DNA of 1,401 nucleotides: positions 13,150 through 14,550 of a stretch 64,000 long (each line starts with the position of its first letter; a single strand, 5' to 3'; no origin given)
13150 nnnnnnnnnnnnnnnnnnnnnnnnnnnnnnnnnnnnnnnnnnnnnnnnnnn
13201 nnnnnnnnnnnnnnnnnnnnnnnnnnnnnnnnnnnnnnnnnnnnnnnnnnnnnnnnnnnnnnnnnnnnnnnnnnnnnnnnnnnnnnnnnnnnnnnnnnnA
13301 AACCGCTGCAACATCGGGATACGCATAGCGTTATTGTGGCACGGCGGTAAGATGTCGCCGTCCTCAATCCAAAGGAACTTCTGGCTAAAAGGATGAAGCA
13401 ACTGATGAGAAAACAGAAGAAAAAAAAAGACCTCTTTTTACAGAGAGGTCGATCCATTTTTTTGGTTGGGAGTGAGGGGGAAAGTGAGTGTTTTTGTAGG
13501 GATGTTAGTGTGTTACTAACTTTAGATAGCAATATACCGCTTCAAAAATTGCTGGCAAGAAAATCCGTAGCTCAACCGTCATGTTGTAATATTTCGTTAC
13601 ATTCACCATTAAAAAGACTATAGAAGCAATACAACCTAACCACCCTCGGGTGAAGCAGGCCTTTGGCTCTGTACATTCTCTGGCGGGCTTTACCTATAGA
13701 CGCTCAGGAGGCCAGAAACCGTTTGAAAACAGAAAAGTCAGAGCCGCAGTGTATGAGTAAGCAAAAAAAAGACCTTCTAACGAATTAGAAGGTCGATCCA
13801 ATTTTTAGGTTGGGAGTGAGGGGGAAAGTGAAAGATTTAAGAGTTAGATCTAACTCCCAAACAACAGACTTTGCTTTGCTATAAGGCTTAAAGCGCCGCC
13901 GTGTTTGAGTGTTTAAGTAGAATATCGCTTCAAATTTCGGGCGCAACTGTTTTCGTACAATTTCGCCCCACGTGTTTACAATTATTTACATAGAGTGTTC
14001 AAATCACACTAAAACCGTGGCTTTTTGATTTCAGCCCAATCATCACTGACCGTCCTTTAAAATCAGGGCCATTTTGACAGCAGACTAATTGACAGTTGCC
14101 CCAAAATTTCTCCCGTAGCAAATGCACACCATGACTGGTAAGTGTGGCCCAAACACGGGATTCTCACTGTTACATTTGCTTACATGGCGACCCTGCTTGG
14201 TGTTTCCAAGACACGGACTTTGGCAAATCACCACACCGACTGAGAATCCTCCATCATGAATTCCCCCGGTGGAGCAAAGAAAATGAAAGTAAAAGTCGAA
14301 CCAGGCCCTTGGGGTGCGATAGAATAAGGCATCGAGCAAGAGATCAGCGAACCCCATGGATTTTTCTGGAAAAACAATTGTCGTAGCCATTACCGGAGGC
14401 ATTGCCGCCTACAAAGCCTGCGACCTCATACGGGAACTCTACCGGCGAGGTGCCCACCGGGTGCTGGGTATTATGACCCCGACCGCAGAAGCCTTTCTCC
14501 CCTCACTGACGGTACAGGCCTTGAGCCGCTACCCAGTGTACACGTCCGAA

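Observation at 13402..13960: Tandem pair of paralogous sRNA-like units with a conserved C-rich 3' domain and terminators showing compensatory stem changes.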

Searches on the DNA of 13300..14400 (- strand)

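Call 4: search_rna_families(source=window, start=13300, end=14400, threshold=evalue, max_evalue=10, show_alignments=4)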
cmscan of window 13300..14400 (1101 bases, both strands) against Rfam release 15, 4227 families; matches with E-value up to 10: 7.
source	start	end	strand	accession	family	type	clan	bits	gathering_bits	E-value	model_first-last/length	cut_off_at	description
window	13700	13768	+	RF03081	DUF805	Cis-reg;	CL00115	23.9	51.1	0.091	1-68/68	no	DUF805 RNA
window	13766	13877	+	RF02569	IhtA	Gene; sRNA;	-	21.1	76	0.34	1-107/107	no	IhtA sRNA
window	13398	13472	+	RF02621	BSnc120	Gene; sRNA;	-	18.1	114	0.62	1-88/88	no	Brucella sRNA 120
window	14199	14234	-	RF01362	CRISPR-DR49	Gene; CRISPR;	-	17.4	41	6.8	1-47/47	no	CRISPR RNA direct repeat element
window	13395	13494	+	RF00357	snoR44_J54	Gene; snRNA; snoRNA; CD-box;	CL00069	16.4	48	6.9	1-97/97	no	Small nucleolar RNA R44/J54/Z268 family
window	13396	13553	+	RF00007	U12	Gene; snRNA; splicing;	CL00006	14.3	53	4.5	1-151/151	no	U12 minor spliceosomal RNA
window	13749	13860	+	RF00007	U12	Gene; snRNA; splicing;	CL00006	12.9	53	9.3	1-151/151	no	U12 minor spliceosomal RNA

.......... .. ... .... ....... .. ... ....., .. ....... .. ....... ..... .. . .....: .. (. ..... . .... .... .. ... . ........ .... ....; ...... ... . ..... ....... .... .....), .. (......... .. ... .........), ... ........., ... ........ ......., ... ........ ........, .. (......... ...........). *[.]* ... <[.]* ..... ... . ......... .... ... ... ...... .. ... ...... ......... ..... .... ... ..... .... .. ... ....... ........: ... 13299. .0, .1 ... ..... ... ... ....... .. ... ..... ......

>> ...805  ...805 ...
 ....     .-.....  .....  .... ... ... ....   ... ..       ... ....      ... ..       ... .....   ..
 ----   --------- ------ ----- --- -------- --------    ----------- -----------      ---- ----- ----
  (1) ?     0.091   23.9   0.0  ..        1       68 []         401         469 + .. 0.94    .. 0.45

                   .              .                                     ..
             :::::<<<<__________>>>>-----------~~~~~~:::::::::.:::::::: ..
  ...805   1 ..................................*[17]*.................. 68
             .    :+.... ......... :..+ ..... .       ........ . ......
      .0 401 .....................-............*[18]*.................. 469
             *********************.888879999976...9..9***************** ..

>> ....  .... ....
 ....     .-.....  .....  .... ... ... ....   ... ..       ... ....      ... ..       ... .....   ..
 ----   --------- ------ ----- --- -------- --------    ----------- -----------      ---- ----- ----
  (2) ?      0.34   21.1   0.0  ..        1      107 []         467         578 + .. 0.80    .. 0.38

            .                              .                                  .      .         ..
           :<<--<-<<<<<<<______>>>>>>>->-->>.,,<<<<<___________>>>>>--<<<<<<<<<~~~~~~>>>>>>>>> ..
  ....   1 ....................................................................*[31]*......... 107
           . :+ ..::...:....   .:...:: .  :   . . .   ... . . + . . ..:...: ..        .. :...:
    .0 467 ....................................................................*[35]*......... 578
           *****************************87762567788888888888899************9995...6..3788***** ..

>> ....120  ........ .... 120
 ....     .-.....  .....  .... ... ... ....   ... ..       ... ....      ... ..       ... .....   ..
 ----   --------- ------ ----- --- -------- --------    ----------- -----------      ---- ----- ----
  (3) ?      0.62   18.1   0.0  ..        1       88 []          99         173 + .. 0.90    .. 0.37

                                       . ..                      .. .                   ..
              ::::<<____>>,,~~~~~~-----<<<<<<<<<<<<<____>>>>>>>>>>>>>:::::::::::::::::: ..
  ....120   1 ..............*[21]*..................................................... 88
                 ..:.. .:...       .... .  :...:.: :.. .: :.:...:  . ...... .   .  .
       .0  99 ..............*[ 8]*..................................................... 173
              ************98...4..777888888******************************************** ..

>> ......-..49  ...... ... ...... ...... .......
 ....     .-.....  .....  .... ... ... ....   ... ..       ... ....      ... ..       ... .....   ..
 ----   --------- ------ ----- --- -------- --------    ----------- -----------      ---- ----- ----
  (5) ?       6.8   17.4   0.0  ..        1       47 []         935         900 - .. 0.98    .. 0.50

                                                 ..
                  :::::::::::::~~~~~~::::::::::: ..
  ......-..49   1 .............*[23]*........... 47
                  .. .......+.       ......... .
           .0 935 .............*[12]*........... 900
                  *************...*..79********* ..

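Call 22: build_rna_model(alignment_id=A1, structure=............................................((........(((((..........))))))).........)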
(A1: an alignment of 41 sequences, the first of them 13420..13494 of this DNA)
Model R1 built from alignment A1 (41 sequences, 85 columns); structure: as given.
model positions 73; base pairs 7; branch points 0; effective number of sequences 3.86; information 0.773 bits per position. Calibrated on 0.2 Mb of random sequence (short: E-values are rough).
structure used (alignment columns):
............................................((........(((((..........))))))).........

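Call 23: search_with_rna_model(model_id=R1, sources=[window, L001, L002, L003, L004, L005, L006, L007, L008, L009, L010, L011, L012, L013, L014, L015, L016, L017, L018, L019, L020, L021, L022, L023, L024, L025, L026, L027, L028, L029, L030, L031], max_evalue=1, make_alignment=true)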
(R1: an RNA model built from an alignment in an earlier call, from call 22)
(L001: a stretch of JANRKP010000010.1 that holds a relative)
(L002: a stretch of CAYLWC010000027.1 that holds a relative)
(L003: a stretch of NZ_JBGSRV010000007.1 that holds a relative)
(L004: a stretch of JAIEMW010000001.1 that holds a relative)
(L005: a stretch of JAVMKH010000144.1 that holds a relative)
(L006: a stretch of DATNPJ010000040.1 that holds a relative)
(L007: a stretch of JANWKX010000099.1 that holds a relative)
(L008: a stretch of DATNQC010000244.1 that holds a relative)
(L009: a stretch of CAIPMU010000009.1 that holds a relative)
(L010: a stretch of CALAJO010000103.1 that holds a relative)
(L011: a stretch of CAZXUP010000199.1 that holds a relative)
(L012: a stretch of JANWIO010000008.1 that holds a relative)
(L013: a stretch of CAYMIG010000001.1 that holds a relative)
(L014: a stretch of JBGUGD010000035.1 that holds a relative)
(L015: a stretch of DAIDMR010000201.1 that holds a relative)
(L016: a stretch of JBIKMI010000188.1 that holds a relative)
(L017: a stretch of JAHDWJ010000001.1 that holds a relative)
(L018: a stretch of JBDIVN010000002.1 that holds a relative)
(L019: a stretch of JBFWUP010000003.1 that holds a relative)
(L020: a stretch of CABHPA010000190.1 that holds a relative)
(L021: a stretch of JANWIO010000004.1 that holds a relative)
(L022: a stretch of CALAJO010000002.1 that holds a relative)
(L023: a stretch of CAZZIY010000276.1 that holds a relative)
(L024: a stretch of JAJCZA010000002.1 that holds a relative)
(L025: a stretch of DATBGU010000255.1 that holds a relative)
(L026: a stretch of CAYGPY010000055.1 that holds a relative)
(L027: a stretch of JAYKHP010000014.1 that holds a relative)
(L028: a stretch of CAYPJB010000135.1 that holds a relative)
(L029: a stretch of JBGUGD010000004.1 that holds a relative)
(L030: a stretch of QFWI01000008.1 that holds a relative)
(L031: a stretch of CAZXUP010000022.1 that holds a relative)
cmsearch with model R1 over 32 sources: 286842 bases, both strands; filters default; matches with E-value up to 1: 55.
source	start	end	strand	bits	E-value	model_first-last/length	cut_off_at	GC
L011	5531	5602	+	90.6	1e-21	1-73/73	no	0.38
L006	2294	2363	+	89.3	2.3e-21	1-73/73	no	0.39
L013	4804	4873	+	89.2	2.5e-21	1-73/73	no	0.39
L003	755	830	+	88.2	4.4e-21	1-73/73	no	0.37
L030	2844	2919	-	88.2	4.4e-21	1-73/73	no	0.37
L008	5431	5502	-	88.2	4.5e-21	1-73/73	no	0.42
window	13421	13494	-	87.5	7e-21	1-73/73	no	0.39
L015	5249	5322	+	87.5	7e-21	1-73/73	no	0.39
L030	2472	2545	-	87.5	7e-21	1-73/73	no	0.39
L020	1697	1772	-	87.4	7.6e-21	1-73/73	no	0.41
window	13763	13838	-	87.3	7.7e-21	1-73/73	no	0.37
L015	4995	5070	+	86.8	1.1e-20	1-73/73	no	0.37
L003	1071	1144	+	86.5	1.3e-20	1-73/73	no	0.41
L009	1760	1835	+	86.1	1.6e-20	1-73/73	no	0.41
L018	640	712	+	84.6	4.1e-20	1-73/73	no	0.41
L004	7776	7851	+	84.3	5.1e-20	1-73/73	no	0.39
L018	416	487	+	83.5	8.3e-20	1-73/73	no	0.42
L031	1888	1958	-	81.8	2.3e-19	1-73/73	no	0.41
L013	5022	5096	+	81.2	3.3e-19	1-73/73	no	0.41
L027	3660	3731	-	80.5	5e-19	1-73/73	no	0.47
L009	2049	2118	+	80.4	5.6e-19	1-73/73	no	0.43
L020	1430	1497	-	79.8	7.9e-19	1-73/73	no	0.41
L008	5169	5236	-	77.6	3.1e-18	1-73/73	no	0.41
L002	4528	4602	-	77.3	3.7e-18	1-73/73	no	0.4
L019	4196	4270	-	77.1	4.2e-18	1-73/73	no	0.41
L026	932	1007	-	76.5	5.8e-18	1-73/73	no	0.43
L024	784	858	+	75.5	1.1e-17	1-73/73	no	0.44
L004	7511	7584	+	74.8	1.7e-17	1-73/73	no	0.36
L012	4251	4322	+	74.4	2.1e-17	1-73/73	no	0.38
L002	4337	4407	-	73.5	3.7e-17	1-73/73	no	0.41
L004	7166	7236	+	72.2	8.3e-17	1-73/73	no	0.39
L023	37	108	-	71.6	1.2e-16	1-73/73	no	0.4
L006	2592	2658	+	71.5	1.3e-16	1-73/73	no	0.43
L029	6829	6900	-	71.2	1.6e-16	1-73/73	no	0.42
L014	76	148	+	70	3.2e-16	1-73/73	no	0.41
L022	662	737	-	69.8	3.6e-16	1-73/73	no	0.41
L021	2192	2261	-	68.8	7e-16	1-73/73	no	0.4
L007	4206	4277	+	63.2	2.1e-14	1-73/73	no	0.36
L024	958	1033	+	62.1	4.2e-14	1-73/73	no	0.39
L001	3575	3652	+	61.6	5.6e-14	1-73/73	no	0.42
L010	1368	1448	+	58.2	4.5e-13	1-73/73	no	0.42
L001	3307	3379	+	56.9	1e-12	1-73/73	no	0.41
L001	3110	3188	+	53.8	7e-12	1-73/73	no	0.33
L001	3805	3878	+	53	1.1e-11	1-73/73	no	0.36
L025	2265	2318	+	30.5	1.2e-05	1-73/73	no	0.61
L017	5587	5629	+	25.5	0.00025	1-73/73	no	0.63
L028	64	95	+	25.4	0.00026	1-73/73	no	0.56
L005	7772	7831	+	22.4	0.0017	1-73/73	no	0.58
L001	5437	5488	+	19.2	0.012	28-73/73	no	0.35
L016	154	186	+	18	0.025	1-73/73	no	0.64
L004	7355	7426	+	14.3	0.25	1-73/73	no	0.42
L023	2758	2785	-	14.2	0.26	45-73/73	no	0.36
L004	2643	2715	+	13.4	0.44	1-73/73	no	0.41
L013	5126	5176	-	12.9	0.59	25-73/73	no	0.53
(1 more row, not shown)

Alignment A2: 55 matches aligned to the model, 96 columns, each read 5' to 3' on its own strand. Consensus structure (alignment columns), stored with it:
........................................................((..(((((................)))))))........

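Call 24: search_with_rna_model(model_id=R1, sources=[window, L001, L002, L003, L004, L006, L007, L008, L009, L010, L011, L012, L013, L014, L015, L018, L019, L020, L021, L022, L023, L024, L026, L027, L029, L030, L031], max_evalue=1e-9, make_alignment=true)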
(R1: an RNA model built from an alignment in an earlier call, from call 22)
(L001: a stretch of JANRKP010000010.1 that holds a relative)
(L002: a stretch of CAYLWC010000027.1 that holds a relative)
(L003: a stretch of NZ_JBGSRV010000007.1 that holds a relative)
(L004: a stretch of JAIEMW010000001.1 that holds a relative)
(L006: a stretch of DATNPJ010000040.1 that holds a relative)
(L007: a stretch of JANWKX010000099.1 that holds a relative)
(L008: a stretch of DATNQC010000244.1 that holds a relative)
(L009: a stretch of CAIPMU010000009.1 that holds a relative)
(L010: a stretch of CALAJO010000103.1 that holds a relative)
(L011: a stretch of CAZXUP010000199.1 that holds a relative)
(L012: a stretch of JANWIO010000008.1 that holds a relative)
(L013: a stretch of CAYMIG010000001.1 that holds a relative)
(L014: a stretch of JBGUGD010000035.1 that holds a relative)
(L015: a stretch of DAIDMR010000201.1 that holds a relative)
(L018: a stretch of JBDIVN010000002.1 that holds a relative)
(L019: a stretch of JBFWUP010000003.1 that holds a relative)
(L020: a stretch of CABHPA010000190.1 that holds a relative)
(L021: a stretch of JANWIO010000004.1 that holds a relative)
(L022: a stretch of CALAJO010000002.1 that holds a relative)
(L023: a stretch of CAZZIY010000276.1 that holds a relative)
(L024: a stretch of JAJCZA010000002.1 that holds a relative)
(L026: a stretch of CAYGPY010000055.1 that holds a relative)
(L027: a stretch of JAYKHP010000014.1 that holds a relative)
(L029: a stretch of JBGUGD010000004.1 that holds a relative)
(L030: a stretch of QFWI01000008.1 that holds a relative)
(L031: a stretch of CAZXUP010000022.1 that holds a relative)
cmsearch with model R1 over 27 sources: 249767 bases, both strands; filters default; matches with E-value up to 1e-9: 44.
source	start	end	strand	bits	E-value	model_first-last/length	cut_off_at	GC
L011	5531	5602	+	90.6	9.1e-22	1-73/73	no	0.38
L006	2294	2363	+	89.3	2e-21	1-73/73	no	0.39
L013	4804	4873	+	89.2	2.1e-21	1-73/73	no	0.39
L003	755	830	+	88.2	3.9e-21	1-73/73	no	0.37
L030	2844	2919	-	88.2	3.9e-21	1-73/73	no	0.37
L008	5431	5502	-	88.2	3.9e-21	1-73/73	no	0.42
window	13421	13494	-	87.5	6.1e-21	1-73/73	no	0.39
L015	5249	5322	+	87.5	6.1e-21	1-73/73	no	0.39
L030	2472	2545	-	87.5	6.1e-21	1-73/73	no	0.39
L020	1697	1772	-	87.4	6.6e-21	1-73/73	no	0.41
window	13763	13838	-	87.3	6.7e-21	1-73/73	no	0.37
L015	4995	5070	+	86.8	9.3e-21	1-73/73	no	0.37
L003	1071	1144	+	86.5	1.1e-20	1-73/73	no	0.41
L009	1760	1835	+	86.1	1.4e-20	1-73/73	no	0.41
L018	640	712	+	84.6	3.6e-20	1-73/73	no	0.41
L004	7776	7851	+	84.3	4.4e-20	1-73/73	no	0.39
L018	416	487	+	83.5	7.2e-20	1-73/73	no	0.42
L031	1888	1958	-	81.8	2e-19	1-73/73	no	0.41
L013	5022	5096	+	81.2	2.9e-19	1-73/73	no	0.41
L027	3660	3731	-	80.5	4.4e-19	1-73/73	no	0.47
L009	2049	2118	+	80.4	4.9e-19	1-73/73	no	0.43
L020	1430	1497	-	79.8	6.9e-19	1-73/73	no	0.41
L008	5169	5236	-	77.6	2.7e-18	1-73/73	no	0.41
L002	4528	4602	-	77.3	3.2e-18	1-73/73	no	0.4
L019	4196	4270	-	77.1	3.6e-18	1-73/73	no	0.41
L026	932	1007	-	76.5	5.1e-18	1-73/73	no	0.43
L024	784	858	+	75.5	9.9e-18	1-73/73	no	0.44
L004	7511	7584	+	74.8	1.5e-17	1-73/73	no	0.36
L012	4251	4322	+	74.4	1.9e-17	1-73/73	no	0.38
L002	4337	4407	-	73.5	3.3e-17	1-73/73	no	0.41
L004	7166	7236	+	72.2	7.2e-17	1-73/73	no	0.39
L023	37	108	-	71.6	1e-16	1-73/73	no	0.4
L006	2592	2658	+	71.5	1.1e-16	1-73/73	no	0.43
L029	6829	6900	-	71.2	1.4e-16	1-73/73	no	0.42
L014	76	148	+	70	2.8e-16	1-73/73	no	0.41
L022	662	737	-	69.8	3.1e-16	1-73/73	no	0.41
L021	2192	2261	-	68.8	6.1e-16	1-73/73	no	0.4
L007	4206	4277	+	63.2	1.8e-14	1-73/73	no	0.36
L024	958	1033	+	62.1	3.6e-14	1-73/73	no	0.39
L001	3575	3652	+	61.6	4.9e-14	1-73/73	no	0.42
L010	1368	1448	+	58.2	3.9e-13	1-73/73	no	0.42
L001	3307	3379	+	56.9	9.1e-13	1-73/73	no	0.41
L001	3110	3188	+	53.8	6.1e-12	1-73/73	no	0.33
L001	3805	3878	+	53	9.8e-12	1-73/73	no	0.36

Alignment A3: 44 matches aligned to the model, 87 columns, each read 5' to 3' on its own strand. Consensus structure (alignment columns), stored with it:
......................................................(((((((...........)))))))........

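Call 40: search_rna_families(source=window, start=13412, end=13532, threshold=evalue, max_evalue=10, show_alignments=3)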
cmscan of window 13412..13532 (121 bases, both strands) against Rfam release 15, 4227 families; matches with E-value up to 10: 4.
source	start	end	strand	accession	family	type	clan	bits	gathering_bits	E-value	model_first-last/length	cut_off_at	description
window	13419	13524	-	RF02074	STnc240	Gene; sRNA;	-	17.9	55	1.4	1-77/77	no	Enterobacterial sRNA STnc240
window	13419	13440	-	RF04343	Plastid-psbA-2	Cis-reg;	CL00153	14.3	55.8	2.5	1-60/60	no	Plastid-psbA-2 3UTR RNA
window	13419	13519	+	RF00516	ylbH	Cis-reg; leader;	-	11.8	50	1.5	1-122/122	no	ylbH leader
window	13413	13448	-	RF02401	ClpQY_promoter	Cis-reg;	-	9.1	42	6.4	1-37/57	no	ClpQY promoter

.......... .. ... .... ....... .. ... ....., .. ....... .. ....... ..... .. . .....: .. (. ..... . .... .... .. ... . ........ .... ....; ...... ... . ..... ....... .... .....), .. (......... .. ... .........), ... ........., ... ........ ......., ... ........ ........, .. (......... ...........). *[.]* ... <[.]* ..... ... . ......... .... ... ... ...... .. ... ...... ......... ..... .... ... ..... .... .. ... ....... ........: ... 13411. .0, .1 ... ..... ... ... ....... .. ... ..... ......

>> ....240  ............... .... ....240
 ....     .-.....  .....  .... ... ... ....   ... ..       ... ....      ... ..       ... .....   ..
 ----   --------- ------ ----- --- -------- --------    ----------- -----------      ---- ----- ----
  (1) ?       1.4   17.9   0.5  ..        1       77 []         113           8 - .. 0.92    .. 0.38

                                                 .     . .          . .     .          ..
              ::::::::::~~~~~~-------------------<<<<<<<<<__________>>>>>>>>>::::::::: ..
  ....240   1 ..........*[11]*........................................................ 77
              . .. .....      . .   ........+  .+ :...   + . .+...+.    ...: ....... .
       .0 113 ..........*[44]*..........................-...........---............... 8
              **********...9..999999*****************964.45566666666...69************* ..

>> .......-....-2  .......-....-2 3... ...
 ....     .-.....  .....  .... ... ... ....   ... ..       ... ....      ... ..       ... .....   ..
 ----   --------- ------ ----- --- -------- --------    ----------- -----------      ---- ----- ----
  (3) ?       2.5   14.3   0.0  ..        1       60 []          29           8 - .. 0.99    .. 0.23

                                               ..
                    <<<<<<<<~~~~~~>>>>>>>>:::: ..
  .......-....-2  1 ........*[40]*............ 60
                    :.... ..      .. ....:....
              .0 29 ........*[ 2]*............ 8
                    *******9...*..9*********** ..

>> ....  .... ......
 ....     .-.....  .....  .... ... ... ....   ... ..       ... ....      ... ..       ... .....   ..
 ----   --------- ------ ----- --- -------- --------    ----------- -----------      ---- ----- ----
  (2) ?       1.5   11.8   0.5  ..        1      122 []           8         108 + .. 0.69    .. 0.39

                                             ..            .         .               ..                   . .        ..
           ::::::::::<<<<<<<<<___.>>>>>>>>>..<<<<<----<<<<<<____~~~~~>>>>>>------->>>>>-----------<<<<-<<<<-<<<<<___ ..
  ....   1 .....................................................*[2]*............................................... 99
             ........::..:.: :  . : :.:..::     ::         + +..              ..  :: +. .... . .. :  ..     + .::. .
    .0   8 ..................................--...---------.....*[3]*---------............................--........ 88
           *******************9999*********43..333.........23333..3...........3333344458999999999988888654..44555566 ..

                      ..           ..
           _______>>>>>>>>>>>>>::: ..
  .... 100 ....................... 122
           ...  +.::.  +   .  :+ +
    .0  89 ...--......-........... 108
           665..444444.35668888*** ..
